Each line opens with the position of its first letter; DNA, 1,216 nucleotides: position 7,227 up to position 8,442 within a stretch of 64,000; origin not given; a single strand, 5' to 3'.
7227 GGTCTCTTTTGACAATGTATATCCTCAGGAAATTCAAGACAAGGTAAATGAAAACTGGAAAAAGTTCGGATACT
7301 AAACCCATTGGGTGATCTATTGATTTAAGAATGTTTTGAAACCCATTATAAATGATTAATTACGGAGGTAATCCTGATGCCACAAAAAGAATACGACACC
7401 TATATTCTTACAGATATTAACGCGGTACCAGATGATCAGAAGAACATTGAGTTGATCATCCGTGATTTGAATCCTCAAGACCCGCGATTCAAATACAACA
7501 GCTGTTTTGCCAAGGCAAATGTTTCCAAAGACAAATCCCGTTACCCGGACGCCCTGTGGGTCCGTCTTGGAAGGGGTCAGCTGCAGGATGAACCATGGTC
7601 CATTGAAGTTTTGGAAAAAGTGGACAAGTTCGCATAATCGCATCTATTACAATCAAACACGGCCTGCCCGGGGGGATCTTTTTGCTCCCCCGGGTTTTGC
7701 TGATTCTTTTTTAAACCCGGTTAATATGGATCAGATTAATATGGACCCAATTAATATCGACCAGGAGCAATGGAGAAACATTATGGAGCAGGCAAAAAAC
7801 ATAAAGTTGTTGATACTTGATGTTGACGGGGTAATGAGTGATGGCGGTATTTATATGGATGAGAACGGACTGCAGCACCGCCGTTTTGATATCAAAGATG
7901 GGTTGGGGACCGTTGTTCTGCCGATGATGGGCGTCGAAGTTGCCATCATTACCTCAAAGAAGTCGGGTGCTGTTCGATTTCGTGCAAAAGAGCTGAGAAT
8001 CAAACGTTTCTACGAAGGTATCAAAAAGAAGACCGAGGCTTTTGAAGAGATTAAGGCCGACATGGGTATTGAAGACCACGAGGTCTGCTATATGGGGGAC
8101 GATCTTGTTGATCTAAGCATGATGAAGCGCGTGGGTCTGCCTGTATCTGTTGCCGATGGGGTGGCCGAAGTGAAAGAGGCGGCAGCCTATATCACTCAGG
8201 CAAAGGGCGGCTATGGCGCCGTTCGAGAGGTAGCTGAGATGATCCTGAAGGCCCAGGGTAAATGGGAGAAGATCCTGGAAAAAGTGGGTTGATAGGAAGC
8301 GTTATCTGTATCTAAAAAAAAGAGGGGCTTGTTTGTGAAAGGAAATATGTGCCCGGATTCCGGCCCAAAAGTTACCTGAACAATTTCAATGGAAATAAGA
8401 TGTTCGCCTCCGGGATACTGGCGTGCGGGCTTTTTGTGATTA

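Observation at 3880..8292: Phenylphosphate-carboxylase-like UbiD module with an extra small subunit and a terminator before the phosphatase subunit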

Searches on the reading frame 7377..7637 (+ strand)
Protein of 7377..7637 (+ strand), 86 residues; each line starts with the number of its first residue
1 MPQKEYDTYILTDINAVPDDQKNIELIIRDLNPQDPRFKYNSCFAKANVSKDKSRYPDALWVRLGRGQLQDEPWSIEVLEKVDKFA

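Call 6: search_protein_families(library=ncbifam, proteins=[window:7377-7637:+], max_evalue=0.01)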
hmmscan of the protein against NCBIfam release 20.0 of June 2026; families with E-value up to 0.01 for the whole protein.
window:7377-7637:+ (86 aa): 1 family
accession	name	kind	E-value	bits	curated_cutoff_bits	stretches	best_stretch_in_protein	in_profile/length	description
TIGR02725.1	phenyl_P_gamma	equivalog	1.3e-12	47.5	135.55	1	12-84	9-78/84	phenylphosphate carboxylase subunit gamma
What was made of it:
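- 7377..7637 (+): ppcC, phenylphosphate carboxylase gamma subunit (86 aa, 10.1 kDa). TIGR02725 scores 47.5, below its cut-off of 135.55 (call 6).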

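Call 7: search_protein_families(library=pfam, proteins=[window:7377-7637:+], max_evalue=0.01)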
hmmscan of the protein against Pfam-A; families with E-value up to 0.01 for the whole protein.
window:7377-7637:+ (86 aa): 1 family
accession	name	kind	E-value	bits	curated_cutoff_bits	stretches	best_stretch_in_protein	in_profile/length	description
PF09662.15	Phenyl_P_gamma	-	6.5e-14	52.3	25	1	13-84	9-77/83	Phenylphosphate carboxylase gamma subunit (Phenyl_P_gamma)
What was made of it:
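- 7377..7637 (+): PF09662 scores 52.3 bits (gathering score 25) (call 7).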

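Call 53: search_solved_structures(query=window:7377-7637:+, max_evalue=10, show_alignments=1)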
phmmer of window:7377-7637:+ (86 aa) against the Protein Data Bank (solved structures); distinct sequences matched with E-value up to 10: 12.
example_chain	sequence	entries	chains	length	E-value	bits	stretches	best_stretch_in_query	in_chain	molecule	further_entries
9sah_A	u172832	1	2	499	0.00042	23.6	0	19-54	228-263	E4-NB2 synthetic fusion protein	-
4zv6_A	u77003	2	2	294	0.0025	21.1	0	20-57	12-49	AlphaRep-7 | alpha-Rep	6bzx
6fsq_A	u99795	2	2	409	0.034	17.5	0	19-57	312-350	alphaRep A3_bGFPD | A3_bGFPD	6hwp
4xl5_C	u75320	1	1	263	0.12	15.7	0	19-53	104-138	bGFP-A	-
4xvp_D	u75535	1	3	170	0.14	15.6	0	20-55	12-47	BGFP-C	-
4xxw_B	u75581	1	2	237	0.64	13.5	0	23-48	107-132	Protocadherin-15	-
4apx_B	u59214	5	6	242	0.65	13.4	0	23-48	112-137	PROTOCADHERIN-15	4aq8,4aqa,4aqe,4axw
6n22_A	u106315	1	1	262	0.81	13.1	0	23-48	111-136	Protocadherin-15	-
6gwd_G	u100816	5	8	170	0.88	13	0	20-57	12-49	iiH5 ALPHAREP | iih5 Alpha Repeating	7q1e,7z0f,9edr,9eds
6gwc_C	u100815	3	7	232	0.89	13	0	20-54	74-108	iE5 ALPHAREP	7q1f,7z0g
7p0h_A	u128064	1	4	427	1.6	12.2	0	20-54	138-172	Helicobacter pylori ComF fused to an artificial alphaREP crystallization helper (named B2)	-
2ntb_A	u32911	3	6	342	1.7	12.1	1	31-60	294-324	Pectinesterase A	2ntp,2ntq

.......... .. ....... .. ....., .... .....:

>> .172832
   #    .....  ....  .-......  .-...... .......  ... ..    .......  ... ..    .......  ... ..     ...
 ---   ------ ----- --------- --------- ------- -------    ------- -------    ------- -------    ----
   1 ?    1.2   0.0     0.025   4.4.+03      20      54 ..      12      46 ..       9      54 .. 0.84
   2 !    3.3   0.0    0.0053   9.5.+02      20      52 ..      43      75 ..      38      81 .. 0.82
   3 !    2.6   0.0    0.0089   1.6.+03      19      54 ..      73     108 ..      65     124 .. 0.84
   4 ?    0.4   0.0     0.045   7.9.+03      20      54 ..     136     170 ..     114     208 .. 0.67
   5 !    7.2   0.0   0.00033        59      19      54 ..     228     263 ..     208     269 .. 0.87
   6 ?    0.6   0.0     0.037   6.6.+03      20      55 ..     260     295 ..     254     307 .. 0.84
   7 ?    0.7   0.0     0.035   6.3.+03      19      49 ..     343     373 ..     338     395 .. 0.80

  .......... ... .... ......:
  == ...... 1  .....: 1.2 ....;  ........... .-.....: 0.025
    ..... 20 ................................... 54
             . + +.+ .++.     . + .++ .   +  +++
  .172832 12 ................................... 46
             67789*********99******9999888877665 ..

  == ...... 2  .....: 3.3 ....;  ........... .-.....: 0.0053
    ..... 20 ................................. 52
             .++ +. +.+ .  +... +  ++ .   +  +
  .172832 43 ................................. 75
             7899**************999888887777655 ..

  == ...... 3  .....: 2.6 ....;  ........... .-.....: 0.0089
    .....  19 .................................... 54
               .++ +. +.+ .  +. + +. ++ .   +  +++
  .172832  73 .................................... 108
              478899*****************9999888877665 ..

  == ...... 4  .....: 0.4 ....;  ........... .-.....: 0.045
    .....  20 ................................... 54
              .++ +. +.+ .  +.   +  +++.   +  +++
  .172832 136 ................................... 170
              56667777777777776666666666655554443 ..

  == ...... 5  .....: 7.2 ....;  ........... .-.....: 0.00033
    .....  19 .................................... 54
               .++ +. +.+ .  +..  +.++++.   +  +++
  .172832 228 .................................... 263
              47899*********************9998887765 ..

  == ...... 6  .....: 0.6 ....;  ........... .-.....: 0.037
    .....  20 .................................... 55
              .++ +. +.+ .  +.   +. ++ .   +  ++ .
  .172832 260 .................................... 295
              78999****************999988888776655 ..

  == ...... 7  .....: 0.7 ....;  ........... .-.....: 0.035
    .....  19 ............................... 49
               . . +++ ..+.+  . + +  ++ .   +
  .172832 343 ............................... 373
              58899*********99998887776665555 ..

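Call 71: find_homologous_proteins(query=window:7377-7634:+, max_evalue=0.001)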
Query window:7377-7634:+ (86 aa): 24 proteins with E <= 0.001 among 24 candidates.
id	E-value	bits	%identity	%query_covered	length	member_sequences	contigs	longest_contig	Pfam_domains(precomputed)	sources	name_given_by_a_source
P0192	5.8e-52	191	100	100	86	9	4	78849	PF09662.15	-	-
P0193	3.2e-50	185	95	100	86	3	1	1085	PF09662.15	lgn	-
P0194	1.1e-39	152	81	100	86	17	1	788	PF09662.15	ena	-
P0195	1.0e-38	149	80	100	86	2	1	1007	PF09662.15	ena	-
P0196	1.9e-38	148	76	99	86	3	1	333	PF09662.15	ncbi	-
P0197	5.5e-38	146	78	100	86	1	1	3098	PF09662.15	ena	-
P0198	6.1e-38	146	76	100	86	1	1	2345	PF09662.15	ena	-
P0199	1.0e-37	145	77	100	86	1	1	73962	PF09662.15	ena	-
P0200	2.6e-37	144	73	100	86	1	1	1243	PF09662.15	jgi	jgi:hypothetical protein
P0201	3.2e-37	144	77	100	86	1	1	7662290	PF09662.15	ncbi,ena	-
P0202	5.6e-37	143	76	100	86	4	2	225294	PF09662.15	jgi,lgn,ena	-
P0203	6.1e-37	143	73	100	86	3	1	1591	PF09662.15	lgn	-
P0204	2.9e-36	141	74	100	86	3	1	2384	PF09662.15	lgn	-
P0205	2.4e-29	119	60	100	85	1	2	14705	PF09662.15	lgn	-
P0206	7.5e-29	117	63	100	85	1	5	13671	PF09662.15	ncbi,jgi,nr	ncbi:MAG: phenylphosphate carboxylase subunit gamma [Deltaproteobacteria bacterium]|nr:phenylphospha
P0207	8.1e-29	117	64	99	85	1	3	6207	PF09662.15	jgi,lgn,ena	jgi:hypothetical protein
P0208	1.1e-28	117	63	100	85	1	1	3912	PF09662.15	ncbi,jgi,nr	ncbi:MAG: phenylphosphate carboxylase subunit gamma [Deltaproteobacteria bacterium]|nr:phenylphospha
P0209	1.2e-28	116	62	99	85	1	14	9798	PF09662.15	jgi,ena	jgi:hypothetical protein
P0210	2.0e-28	116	60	99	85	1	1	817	PF09662.15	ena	-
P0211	2.2e-28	116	64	99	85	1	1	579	PF09662.15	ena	-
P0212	1.6e-27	113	62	99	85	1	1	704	PF09662.15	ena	-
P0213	1.4e-26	110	58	99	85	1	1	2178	PF09662.15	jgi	jgi:hypothetical protein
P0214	1.7e-25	106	58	99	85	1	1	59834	PF09662.15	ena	-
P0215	1.4e-23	100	54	99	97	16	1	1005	PF09662.15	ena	-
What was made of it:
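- On Phenylphosphate carboxylase (Ppc alpha-beta-gamma-delta): Homologues are named gamma subunit by NCBI (call 71).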

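Call 74: find_encoding_contigs(protein=P0201, flank=10000, max_places=2)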
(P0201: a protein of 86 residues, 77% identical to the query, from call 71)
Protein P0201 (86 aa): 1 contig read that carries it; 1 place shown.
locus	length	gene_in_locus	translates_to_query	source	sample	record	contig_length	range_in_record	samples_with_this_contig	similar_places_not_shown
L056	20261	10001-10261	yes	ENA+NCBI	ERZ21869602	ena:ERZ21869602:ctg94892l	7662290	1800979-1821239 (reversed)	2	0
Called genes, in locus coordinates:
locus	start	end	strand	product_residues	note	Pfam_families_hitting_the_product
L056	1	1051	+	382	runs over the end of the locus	PF00926:DHBP_synthase, PF00925:GTP_cyclohydro2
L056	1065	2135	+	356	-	PF01070:FMN_dh, PF01645:Glu_synthase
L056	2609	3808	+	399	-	PF06792:UPF0261, PF23189:UPF0261_C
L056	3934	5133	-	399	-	PF06792:UPF0261, PF23189:UPF0261_C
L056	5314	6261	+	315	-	PF00126:HTH_1, PF03466:LysR_substrate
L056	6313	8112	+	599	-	PF00989:PAS (weak), PF08448:PAS_4 (weak), PF13426:PAS_9, PF08448:PAS_4, PF13426:PAS_9, PF00158:Sigma54_activat, PF14532:Sigma54_activ_2, PF25601:AAA_lid_14, +3 more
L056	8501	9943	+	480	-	PF20695:UbiD_N, PF01977:UbiD, PF20696:UbiD_C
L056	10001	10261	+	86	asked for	PF09662:Phenyl_P_gamma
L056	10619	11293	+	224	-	PF00300:His_Phos_1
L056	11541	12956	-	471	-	PF20695:UbiD_N, PF01977:UbiD, PF20696:UbiD_C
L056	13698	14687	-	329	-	PF00126:HTH_1, PF03466:LysR_substrate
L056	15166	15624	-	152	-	PF04307:YdjM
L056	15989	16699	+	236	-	PF01432:Peptidase_M3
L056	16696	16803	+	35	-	-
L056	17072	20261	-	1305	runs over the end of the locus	PF00082:Peptidase_S8, PF03160:Calx-beta, PF05048:NosD, PF13229:Beta_helix, PF08480:Disaggr_assoc (weak), PF18884:TSP3_bac (weak)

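Call 75: find_encoding_contigs(protein=P0206, flank=8000, max_places=2)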
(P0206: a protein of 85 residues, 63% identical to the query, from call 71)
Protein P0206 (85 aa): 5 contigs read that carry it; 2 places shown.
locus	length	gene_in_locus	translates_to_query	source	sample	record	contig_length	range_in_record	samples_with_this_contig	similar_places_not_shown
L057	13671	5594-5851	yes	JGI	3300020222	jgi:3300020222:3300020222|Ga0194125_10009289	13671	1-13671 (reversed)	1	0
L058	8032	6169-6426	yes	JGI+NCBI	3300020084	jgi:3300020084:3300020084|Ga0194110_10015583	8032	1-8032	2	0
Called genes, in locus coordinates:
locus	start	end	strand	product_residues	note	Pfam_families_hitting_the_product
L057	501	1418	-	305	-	PF00126:HTH_1, PF03466:LysR_substrate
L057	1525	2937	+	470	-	PF20695:UbiD_N, PF01977:UbiD, PF20696:UbiD_C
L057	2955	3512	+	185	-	PF08282:Hydrolase_3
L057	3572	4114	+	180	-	-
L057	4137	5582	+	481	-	PF20695:UbiD_N, PF01977:UbiD, PF20696:UbiD_C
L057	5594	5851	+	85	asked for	PF09662:Phenyl_P_gamma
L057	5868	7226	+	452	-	PF20695:UbiD_N, PF01977:UbiD, PF20696:UbiD_C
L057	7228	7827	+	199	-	PF02441:Flavoprotein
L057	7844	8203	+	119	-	PF01982:CTP-dep_RFKase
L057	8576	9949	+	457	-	-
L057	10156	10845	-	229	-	PF00027:cNMP_binding, PF13545:HTH_Crp_2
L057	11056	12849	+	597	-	PF06480:FtsH_ext, PF06068:TIP49 (faint), PF00004:AAA, PF07728:AAA_5 (faint), PF17862:AAA_lid_3, PF01434:Peptidase_M41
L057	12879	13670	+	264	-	?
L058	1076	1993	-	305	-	PF00126:HTH_1, PF03466:LysR_substrate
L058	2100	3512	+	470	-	PF20695:UbiD_N, PF01977:UbiD, PF20696:UbiD_C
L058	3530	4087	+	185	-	PF08282:Hydrolase_3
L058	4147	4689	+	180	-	-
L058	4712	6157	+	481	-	PF20695:UbiD_N, PF01977:UbiD, PF20696:UbiD_C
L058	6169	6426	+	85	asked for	PF09662:Phenyl_P_gamma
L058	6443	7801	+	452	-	PF20695:UbiD_N, PF01977:UbiD, PF20696:UbiD_C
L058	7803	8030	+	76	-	PF02441:Flavoprotein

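Call 81: search_protein_families(library=ncbifam, proteins=[L056:10619-11293:+], max_evalue=0.001)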
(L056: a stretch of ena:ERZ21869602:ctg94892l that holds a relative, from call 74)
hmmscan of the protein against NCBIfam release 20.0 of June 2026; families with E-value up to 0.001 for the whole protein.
L056:10619-11293:+ (224 aa): 18 families
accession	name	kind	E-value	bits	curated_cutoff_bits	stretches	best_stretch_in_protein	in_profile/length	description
TIGR03162.1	ribazole_cobC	equivalog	1.1e-44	152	162.9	1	11-183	2-174/176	alpha-ribazole phosphatase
NF005567.0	PRK07238.1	equivalog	2.1e-29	103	326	1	7-184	177-357/378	bifunctional RNase H/acid phosphatase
NF011580.0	PRK15004.1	equivalog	2.2e-22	80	250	1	12-183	5-179/203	adenosylcobalamin/alpha-ribazole phosphatase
NF045917.1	PhserinePhPspA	equivalog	8.9e-19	68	350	1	12-172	6-169/211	phosphoserine phosphatase PspA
TIGR03848.1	MSMEG_4193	subfamily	2.1e-18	66.5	203.85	1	12-183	4-182/204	MSMEG_4193 family putative phosphomutase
NF009994.0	PRK13463.1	equivalog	1.7e-17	63.9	277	1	8-174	3-172/203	phosphoserine phosphatase 1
NF038349.1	dPGM_arch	equivalog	1.9e-14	54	225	1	14-184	5-168/194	2,3-diphosphoglycerate-dependent phosphoglycerate mutase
NF010716.0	PRK14118.1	equivalog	3.6e-11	42.8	409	2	120-179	146-207/227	2,3-diphosphoglycerate-dependent phosphoglycerate mutase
NF002901.0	PRK03482.1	equivalog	3.9e-11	43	261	1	10-184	4-181/215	2,3-diphosphoglycerate-dependent phosphoglycerate mutase GpmB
NF002217.0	PRK01112.1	equivalog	1.2e-10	41.1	320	1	70-179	96-207/228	2,3-bisphosphoglycerate-dependent phosphoglycerate mutase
NF002339.0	PRK01295.1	equivalog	1.7e-10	40.7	316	1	12-177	7-182/206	2,3-bisphosphoglycerate-dependent phosphoglycerate mutase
NF009993.0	PRK13462.1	equivalog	2e-10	40.6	226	1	12-181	10-175/203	acid phosphatase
TIGR01258.1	pgm_1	subfamily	1.6e-09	37.5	81.7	1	11-121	4-122/245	2,3-bisphosphoglycerate-dependent phosphoglycerate mutase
NF010713.0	PRK14115.1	equivalog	3.5e-09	36.3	305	1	12-123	6-125/248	2,3-diphosphoglycerate-dependent phosphoglycerate mutase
NF010718.0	PRK14120.1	equivalog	4.6e-09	35.9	366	1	10-122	7-127/249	phosphoglyceromutase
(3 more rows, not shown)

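Call 85: predict_structure(alignment_id=A4)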
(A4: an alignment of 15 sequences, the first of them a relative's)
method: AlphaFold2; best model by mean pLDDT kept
length: 86 residues; sequences in the alignment: 15
mean_pLDDT: 88.3   pTM: 0.78
mean pLDDT of the five models: 88.3, 87.9, 85.8, 85.4, 67.4
residues with pLDDT >= 90: 49; 70-90: 33; 50-70: 4; < 50: 0
segments of 3 or more residues with pLDDT < 50: none
pLDDT, mean of each block of 10 residues (from residue 1): 87 89 94 83 93 96 83 94 71
secondary structure, 60 per line:
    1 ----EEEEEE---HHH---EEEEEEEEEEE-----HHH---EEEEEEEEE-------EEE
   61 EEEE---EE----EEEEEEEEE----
elements in order: E5-10 E20-30 E42-50 E58-64 E74-82

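Call 87: fold_search(model_id=the predicted structure, library=pdb)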
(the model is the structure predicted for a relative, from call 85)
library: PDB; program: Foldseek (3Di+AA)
matches with E <= 10: 201; with E <= 0.001: 0
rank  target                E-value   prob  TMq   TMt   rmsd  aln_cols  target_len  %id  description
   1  4hqa                  1.8e+00  0.10  0.22  0.18   8.7        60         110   10  Crystal structure of PAS domain from the human ERG (hERG) potassium channel (released 2013-03-27)
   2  5dkk_A                1.9e+00  0.16  0.30  0.21   9.2        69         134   13  Structure of the dark-state monomer of the blue light photoreceptor Aureochrome 1a LOV from P. tricornutum (released 2016-01-13)
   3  6i20_D                1.9e+00  0.08  0.26  0.19   9.0        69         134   12  Flavin Analogue Sheds Light on Light-Oxygen-Voltage Domain Mechanism (released 2019-05-29)
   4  5dkk_B                1.9e+00  0.08  0.26  0.19   8.9        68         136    9  Structure of the dark-state monomer of the blue light photoreceptor Aureochrome 1a LOV from P. tricornutum (released 2016-01-13)
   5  6t74_A                2.5e+00  0.14  0.29  0.19   9.2        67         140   10  New antiparallel dimer of aureochrome 1a LOV domain mutants from Phaeodactylum tricornutum (released 2020-03-18)
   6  6i20_C                2.5e+00  0.12  0.29  0.21   8.9        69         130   14  Flavin Analogue Sheds Light on Light-Oxygen-Voltage Domain Mechanism (released 2019-05-29)
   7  5t7v_LN               2.7e+00  0.09  0.29  0.23  10.2        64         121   17  Methicillin Resistant, Linezolid resistant Staphylococcus aureus 70S ribosome (delta S145 uL3) (released 2017-05-31)
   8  5a8b_C                2.7e+00  0.07  0.26  0.18   8.9        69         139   12  Structure of a parallel dimer of the aureochrome 1a LOV domain from Phaeodactylum tricornutum (released 2016-02-10)
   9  6i22_A                2.7e+00  0.06  0.24  0.17   8.7        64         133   11  Flavin Analogue Sheds Light on Light-Oxygen-Voltage Domain Mechanism (released 2019-05-29)
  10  5a8b_B                3.0e+00  0.06  0.25  0.19   8.7        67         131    9  Structure of a parallel dimer of the aureochrome 1a LOV domain from Phaeodactylum tricornutum (released 2016-02-10)
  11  6ph2_B                3.0e+00  0.04  0.20  0.16   8.4        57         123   12  Complete LOV domain from the LOV-HK sensory protein from Brucella abortus (mutant C69S, construct 15-155) (released 2020-12-30)
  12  8je0_C                3.0e+00  0.04  0.21  0.07  10.6        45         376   13  A novel amidohydrolase (released 2024-03-20)
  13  1wle_B                3.0e+00  0.03  0.18  0.05  13.7        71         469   11  Crystal Structure of mammalian mitochondrial seryl-tRNA synthetase complexed with seryl-adenylate (released 2005-09-06)
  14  6i23_A                3.2e+00  0.06  0.24  0.18   8.6        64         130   11  Flavin Analogue Sheds Light on Light-Oxygen-Voltage Domain Mechanism (released 2019-05-29)
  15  6i20_B                3.2e+00  0.06  0.24  0.18   8.7        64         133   11  Flavin Analogue Sheds Light on Light-Oxygen-Voltage Domain Mechanism (released 2019-05-29)
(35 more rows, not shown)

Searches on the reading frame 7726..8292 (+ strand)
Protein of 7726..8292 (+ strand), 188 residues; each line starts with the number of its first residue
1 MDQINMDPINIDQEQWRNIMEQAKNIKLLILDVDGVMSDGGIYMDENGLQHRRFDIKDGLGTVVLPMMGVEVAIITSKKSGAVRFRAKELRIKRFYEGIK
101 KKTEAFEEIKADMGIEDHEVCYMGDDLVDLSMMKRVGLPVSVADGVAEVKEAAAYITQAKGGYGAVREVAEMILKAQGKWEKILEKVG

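Call 6: search_protein_families(library=ncbifam, proteins=[window:7726-8292:+], max_evalue=0.01)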
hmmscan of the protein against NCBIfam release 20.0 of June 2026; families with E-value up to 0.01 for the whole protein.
window:7726-8292:+ (188 aa): 17 families
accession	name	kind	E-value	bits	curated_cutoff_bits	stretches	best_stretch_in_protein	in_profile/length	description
TIGR02726.1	phenyl_P_delta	equivalog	3.8e-79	264.8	281.95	1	20-187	1-168/169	phenylphosphate carboxylase subunit delta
NF007019.0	PRK09484.1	equivalog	2.1e-54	184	208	1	17-182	16-181/187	3-deoxy-manno-octulosonate-8-phosphatase KdsC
TIGR01670.1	KdsC-phosphatas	subfamily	3.7e-49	166.6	106.95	1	26-178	1-153/154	3-deoxy-D-manno-octulosonate 8-phosphate phosphatase, YrbI family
NF058599.1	KDN-9-PPhBT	equivalog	6.2e-36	123.9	180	1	26-175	2-151/152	3-deoxy-D-glycero-D-galacto-nonulopyranosonate 9-phosphatase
TIGR01662.1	HAD-SF-IIIA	subfamily_domain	3.3e-15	56.4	44.6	1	27-143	1-139/141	HAD-IIIA family hydrolase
NF002245.0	PRK01158.1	equivalog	4.1e-11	42.6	198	1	101-172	157-228/233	phosphoglycolate phosphatase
TIGR01487.1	Pglycolate_arch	equivalog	6.8e-09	35.9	122.75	1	101-166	147-212/215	phosphoglycolate phosphatase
TIGR00099.1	Cof-subfamily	subfamily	1.2e-07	31.6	137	1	101-159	188-246/256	Cof-type HAD-IIB family hydrolase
NF007806.0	PRK10513.1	equivalog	1.5e-06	27.8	273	1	101-170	196-265/270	sugar-phosphatase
TIGR01668.1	YqeG_hyp_ppase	hypoth_equivalog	1.6e-06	27.7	89.1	1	21-137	20-129/170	YqeG family HAD IIIA-type phosphatase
TIGR01491.1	HAD-SF-IB-PSPlk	hypoth_equivalog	2.3e-06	27.4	151.9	1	99-145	145-191/201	phosphoserine phosphatase-like hydrolase, archaeal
TIGR01482.1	SPP-subfamily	subfamily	6e-05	22.7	107.15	1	101-173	149-221/225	sucrose-phosphate phosphatase subfamily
NF007821.0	PRK10530.1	equivalog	0.00024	20.4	274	1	107-160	205-258/272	pyridoxal phosphatase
NF045966.1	YcsE_rel_Pase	equivalog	0.00032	20.3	220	1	101-165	191-255/265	YcsE-related riboflavin metabolism phosphatase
TIGR01549.1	HAD-SF-IA-v1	subfamily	0.0055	17.1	23.3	1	69-137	76-149/149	HAD-IA family hydrolase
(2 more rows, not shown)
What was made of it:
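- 7783..8292 (+): ppcD, the KdsC-type HAD phosphatase and delta subunit (169 aa, 18.7 kDa). Alternative upstream starts lie at 7726 and 7741. The KdsC equivalog scores 184 against a cut-off of 208 (call 6).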

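Call 7: search_protein_families(library=pfam, proteins=[window:7726-8292:+], max_evalue=0.01)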
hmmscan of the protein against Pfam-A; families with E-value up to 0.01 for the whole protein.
window:7726-8292:+ (188 aa): 3 families
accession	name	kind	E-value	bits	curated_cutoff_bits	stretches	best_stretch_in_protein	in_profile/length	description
PF08282.18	Hydrolase_3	-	5.1e-10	39.9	20.9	1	101-159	187-245/255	haloacid dehalogenase-like hydrolase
PF00702.32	Hydrolase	-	2.2e-06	28.7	26.4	1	67-137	112-191/191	haloacid dehalogenase-like hydrolase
PF13419.12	HAD_2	-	0.0004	21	23.8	1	66-140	92-175/178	Haloacid dehalogenase-like hydrolase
